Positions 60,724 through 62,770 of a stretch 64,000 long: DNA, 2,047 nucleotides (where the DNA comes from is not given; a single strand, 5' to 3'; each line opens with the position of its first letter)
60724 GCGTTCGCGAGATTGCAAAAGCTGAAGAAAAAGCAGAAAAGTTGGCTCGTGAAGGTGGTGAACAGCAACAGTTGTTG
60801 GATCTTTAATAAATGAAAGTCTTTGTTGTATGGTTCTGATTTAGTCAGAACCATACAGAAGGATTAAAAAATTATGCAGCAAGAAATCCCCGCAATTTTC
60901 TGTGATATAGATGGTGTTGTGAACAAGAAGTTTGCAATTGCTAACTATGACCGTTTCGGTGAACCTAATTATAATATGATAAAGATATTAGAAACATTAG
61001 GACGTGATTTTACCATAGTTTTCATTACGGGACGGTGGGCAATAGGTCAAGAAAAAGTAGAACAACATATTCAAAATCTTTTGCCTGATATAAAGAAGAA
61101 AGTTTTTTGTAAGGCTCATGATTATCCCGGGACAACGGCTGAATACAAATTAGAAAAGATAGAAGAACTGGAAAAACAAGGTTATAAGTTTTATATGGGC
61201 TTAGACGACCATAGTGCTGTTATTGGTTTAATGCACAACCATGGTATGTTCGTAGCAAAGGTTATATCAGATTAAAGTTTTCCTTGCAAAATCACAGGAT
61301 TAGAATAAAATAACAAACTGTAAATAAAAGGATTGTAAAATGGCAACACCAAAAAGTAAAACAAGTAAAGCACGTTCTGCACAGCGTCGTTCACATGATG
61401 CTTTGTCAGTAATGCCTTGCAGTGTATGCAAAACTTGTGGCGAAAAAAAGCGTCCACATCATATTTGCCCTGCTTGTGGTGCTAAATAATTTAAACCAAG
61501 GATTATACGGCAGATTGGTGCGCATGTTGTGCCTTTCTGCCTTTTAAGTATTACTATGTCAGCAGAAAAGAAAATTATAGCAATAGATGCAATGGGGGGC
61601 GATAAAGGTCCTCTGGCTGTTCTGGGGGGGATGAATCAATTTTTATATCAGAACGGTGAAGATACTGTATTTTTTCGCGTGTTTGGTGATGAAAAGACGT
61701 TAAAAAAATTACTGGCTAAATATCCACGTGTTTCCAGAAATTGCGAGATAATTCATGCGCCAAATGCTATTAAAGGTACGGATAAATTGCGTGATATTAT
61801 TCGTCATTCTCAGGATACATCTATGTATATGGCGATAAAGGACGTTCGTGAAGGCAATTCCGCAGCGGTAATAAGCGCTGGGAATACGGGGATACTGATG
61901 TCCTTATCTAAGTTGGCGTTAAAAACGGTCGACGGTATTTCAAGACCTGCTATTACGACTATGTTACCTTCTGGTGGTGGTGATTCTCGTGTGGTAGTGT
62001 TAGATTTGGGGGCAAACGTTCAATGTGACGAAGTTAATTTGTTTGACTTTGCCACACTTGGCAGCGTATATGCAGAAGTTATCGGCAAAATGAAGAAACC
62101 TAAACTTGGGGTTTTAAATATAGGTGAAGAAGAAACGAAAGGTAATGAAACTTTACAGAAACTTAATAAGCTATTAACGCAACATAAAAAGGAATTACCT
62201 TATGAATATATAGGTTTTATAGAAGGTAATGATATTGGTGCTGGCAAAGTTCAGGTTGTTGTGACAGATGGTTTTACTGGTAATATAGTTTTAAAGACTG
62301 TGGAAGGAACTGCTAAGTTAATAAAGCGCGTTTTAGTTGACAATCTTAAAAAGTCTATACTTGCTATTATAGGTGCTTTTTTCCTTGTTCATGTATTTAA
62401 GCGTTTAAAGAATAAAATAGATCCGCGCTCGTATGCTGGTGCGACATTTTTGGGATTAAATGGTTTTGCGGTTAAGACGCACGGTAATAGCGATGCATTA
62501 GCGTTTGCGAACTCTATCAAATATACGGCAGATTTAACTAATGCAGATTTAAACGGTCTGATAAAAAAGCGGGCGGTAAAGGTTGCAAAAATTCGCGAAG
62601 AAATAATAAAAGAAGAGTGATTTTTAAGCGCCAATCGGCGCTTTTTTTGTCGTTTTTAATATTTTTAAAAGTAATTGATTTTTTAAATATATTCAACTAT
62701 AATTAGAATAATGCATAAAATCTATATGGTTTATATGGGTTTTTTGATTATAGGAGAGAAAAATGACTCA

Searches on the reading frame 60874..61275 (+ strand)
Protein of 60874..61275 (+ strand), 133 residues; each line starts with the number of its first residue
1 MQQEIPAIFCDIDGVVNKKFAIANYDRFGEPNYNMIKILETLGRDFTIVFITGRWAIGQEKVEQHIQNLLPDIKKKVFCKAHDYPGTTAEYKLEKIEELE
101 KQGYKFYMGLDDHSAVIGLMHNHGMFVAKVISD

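Call 63: search_protein_families(library=pfam, proteins=[window:60874-61275:+], max_evalue=0.01)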
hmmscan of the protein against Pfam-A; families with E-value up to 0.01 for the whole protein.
window:60874-61275:+ (133 aa): 2 families
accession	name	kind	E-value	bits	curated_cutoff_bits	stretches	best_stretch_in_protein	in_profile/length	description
PF03767.20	Acid_phosphat_B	-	2.9e-05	24.1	27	1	43-108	134-200/230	HAD superfamily, subfamily IIIB (Acid phosphatase)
PF25109.1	HAD_PNKP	-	0.00035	21.2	27.6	1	7-130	3-138/143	Polynucleotide kinase PNKP phosphatase domain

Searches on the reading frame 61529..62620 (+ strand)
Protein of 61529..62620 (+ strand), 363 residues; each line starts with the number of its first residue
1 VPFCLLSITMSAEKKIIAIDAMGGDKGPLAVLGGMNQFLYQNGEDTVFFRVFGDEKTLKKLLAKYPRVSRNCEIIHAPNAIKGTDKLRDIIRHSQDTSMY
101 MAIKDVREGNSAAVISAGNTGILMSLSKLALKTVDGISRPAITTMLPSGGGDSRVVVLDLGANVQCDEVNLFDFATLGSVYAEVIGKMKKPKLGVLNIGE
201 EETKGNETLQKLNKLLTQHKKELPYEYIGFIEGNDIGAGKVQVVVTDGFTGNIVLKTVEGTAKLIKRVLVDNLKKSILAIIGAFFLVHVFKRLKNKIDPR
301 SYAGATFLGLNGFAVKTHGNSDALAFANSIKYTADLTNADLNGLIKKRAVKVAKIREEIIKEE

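Call 63: search_protein_families(library=pfam, proteins=[window:61529-62620:+], max_evalue=0.01)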
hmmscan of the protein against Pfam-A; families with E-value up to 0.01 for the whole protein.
window:61529-62620:+ (363 aa): 1 family
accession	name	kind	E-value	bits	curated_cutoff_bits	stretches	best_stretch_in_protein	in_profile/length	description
PF02504.20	FA_synthesis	-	2e-93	313.5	29.1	1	17-340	3-320/324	Fatty acid synthesis protein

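Call 95: find_encoding_contigs(protein=window:61529-62620:+, flank=10000, max_places=1)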
Protein window:61529-62620:+ (363 aa): no gene with exactly this product is on record in the collection.
